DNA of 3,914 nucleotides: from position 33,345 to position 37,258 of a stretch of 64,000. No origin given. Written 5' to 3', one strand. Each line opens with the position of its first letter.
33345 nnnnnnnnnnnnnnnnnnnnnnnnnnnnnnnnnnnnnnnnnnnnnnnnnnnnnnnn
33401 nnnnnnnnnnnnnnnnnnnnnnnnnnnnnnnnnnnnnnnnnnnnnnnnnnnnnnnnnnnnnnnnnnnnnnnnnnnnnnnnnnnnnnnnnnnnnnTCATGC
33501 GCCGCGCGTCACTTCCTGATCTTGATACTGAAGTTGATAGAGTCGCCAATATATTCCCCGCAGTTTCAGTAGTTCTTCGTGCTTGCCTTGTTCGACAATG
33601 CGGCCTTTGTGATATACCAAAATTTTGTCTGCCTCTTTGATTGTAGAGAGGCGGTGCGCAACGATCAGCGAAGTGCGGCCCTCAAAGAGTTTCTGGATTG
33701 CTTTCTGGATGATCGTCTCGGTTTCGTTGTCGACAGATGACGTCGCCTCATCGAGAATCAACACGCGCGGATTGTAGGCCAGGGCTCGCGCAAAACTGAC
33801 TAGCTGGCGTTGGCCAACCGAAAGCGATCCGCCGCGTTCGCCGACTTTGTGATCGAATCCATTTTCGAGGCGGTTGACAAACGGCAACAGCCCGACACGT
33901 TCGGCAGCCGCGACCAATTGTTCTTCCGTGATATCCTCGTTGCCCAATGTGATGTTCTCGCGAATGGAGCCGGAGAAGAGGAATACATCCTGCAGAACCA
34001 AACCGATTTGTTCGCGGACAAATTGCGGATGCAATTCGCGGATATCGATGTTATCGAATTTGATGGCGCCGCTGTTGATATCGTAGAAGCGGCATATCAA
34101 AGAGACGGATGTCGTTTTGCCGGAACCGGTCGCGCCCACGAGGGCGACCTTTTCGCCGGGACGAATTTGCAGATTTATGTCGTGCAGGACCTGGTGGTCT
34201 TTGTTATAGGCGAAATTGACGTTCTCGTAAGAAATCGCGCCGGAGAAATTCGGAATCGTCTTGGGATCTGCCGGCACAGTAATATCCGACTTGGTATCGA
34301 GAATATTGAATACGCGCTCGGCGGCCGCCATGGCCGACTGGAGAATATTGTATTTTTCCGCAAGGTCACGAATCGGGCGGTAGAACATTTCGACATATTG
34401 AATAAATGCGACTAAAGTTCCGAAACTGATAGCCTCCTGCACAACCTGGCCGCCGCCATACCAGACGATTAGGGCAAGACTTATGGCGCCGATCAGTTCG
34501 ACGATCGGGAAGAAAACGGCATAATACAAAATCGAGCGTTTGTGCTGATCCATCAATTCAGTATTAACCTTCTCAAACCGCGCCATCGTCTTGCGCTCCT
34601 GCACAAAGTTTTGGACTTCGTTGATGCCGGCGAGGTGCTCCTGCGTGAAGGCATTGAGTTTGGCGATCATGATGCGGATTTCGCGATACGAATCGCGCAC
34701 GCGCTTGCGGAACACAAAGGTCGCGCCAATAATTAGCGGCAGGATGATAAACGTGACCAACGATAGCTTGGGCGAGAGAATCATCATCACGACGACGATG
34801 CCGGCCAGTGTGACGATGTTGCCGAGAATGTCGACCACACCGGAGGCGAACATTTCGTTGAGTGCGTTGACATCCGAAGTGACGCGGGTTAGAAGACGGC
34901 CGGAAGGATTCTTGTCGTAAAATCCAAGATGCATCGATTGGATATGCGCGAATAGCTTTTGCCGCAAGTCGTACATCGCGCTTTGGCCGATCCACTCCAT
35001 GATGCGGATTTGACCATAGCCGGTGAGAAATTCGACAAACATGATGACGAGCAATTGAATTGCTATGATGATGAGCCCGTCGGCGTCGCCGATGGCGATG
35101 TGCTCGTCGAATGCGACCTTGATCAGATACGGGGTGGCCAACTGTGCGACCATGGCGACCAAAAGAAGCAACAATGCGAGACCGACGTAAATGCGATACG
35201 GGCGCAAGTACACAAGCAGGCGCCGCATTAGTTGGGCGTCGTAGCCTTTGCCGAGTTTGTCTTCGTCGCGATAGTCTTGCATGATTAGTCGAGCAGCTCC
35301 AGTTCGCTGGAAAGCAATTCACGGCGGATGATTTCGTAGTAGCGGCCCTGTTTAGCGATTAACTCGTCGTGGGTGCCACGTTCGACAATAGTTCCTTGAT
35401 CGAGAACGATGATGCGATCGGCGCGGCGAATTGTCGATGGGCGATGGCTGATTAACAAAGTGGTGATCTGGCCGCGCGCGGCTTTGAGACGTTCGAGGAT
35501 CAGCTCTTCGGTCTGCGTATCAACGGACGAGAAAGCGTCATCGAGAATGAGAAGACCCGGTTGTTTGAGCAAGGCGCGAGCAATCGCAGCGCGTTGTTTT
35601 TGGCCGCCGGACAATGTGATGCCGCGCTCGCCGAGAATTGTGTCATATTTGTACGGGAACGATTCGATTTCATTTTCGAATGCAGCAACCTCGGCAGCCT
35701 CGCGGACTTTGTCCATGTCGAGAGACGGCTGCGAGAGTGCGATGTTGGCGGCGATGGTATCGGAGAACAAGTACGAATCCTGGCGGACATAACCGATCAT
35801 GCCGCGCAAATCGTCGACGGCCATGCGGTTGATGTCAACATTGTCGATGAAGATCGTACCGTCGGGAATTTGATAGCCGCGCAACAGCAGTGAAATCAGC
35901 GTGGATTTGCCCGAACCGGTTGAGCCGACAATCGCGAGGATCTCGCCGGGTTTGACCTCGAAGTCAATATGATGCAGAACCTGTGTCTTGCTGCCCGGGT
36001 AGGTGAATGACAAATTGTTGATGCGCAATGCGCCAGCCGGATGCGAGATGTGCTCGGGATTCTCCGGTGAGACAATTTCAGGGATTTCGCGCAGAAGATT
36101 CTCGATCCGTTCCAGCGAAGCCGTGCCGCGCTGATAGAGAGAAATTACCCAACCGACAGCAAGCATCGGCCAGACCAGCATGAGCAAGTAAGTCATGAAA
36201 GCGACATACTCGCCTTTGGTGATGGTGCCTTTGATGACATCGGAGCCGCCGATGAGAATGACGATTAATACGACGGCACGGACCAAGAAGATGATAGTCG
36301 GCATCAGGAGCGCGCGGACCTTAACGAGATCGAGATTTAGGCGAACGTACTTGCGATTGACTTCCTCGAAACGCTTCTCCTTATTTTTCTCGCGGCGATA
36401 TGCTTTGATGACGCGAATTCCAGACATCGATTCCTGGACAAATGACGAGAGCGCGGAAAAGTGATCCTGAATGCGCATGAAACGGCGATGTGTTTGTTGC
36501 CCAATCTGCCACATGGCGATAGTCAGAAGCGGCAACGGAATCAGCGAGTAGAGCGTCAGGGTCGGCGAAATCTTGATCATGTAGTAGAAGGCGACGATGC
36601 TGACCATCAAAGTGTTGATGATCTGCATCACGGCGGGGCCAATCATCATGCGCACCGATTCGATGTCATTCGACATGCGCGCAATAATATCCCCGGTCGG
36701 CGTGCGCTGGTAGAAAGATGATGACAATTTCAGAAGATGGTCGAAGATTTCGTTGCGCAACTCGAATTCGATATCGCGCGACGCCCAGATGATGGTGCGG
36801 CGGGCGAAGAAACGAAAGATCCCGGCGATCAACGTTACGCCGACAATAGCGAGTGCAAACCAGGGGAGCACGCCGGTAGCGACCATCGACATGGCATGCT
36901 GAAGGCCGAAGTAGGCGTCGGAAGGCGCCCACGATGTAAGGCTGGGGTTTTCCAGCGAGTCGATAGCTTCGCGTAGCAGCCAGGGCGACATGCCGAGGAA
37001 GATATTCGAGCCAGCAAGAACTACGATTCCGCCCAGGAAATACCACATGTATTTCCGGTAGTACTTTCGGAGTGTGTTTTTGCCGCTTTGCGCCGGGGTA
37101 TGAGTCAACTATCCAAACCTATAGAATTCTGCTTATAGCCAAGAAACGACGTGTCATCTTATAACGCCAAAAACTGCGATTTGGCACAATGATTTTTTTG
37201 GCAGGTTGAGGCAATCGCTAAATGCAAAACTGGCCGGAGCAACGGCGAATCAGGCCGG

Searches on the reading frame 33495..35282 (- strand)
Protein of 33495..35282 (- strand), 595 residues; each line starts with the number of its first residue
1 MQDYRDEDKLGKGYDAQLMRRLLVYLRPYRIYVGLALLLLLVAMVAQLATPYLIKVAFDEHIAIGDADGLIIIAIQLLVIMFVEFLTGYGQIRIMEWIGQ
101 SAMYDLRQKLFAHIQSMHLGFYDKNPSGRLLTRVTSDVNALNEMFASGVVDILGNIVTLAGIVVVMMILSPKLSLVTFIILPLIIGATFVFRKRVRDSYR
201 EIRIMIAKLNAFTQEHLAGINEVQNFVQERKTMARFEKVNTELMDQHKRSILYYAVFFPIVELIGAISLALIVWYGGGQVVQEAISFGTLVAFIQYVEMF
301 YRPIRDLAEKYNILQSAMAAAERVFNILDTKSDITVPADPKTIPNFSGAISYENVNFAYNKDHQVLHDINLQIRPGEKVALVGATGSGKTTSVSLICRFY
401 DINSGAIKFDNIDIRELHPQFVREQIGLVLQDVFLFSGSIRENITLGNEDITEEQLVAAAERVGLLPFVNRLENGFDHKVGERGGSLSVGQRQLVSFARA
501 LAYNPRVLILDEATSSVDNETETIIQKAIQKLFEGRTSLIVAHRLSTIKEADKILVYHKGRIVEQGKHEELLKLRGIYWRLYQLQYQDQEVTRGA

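Call 79: search_protein_families(library=pfam, proteins=[window:33495-35282:-], max_evalue=0.001)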
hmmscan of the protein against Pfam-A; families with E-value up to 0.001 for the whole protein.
window:33495-35282:- (595 aa): 4 families
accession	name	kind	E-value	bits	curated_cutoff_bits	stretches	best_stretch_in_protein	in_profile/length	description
PF00664.28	ABC_membrane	-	7.1e-55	187.1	28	1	34-303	2-273/274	ABC transporter transmembrane region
PF00005.33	ABC_tran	-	3e-30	106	25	1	366-515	1-137/137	ABC transporter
PF06414.18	Zeta_toxin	-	1.8e-06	28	22.3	0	380-421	20-61/199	Zeta toxin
PF02463.25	SMC_N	-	6.3e-05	22.9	40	0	468-555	135-209/220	RecF/RecN/SMC N terminal domain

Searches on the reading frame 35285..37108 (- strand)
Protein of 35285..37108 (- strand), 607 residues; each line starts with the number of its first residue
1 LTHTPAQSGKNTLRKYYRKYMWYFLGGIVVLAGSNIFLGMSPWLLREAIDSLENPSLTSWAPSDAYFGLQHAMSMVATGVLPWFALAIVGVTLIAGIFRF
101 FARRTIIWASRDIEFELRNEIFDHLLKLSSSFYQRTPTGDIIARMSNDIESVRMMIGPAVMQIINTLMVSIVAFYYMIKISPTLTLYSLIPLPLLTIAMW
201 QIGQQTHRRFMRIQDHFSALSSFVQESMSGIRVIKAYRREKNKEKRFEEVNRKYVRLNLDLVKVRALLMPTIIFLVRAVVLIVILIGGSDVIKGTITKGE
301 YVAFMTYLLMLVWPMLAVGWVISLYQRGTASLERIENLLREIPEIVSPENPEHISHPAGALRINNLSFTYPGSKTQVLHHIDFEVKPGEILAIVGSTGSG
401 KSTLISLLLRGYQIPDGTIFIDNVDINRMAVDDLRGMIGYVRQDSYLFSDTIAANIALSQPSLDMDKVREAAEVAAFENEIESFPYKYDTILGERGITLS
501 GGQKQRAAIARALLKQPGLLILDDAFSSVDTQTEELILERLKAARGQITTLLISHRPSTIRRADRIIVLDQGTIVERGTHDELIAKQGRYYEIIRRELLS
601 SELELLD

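Call 79: search_protein_families(library=pfam, proteins=[window:35285-37108:-], max_evalue=0.001)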
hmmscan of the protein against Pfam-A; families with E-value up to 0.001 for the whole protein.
window:35285-37108:- (607 aa): 6 families
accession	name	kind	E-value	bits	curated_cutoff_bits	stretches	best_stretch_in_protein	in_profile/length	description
PF00664.28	ABC_membrane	-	4.1e-47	161.6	28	1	29-315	6-274/274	ABC transporter transmembrane region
PF00005.33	ABC_tran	-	9.3e-31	107.7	25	1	378-526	1-136/137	ABC transporter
PF02463.25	SMC_N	-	6.8e-07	29.4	40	1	471-569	135-211/220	RecF/RecN/SMC N terminal domain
PF13401.12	AAA_22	-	0.00022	22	27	0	389-422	6-40/130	AAA domain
PF01935.23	DUF87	-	0.00042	20.9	23.2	0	391-418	26-54/220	Helicase HerA, central domain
PF13555.12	AAA_29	-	0.00099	19.2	27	0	382-405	16-39/61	P-loop containing region of AAA domain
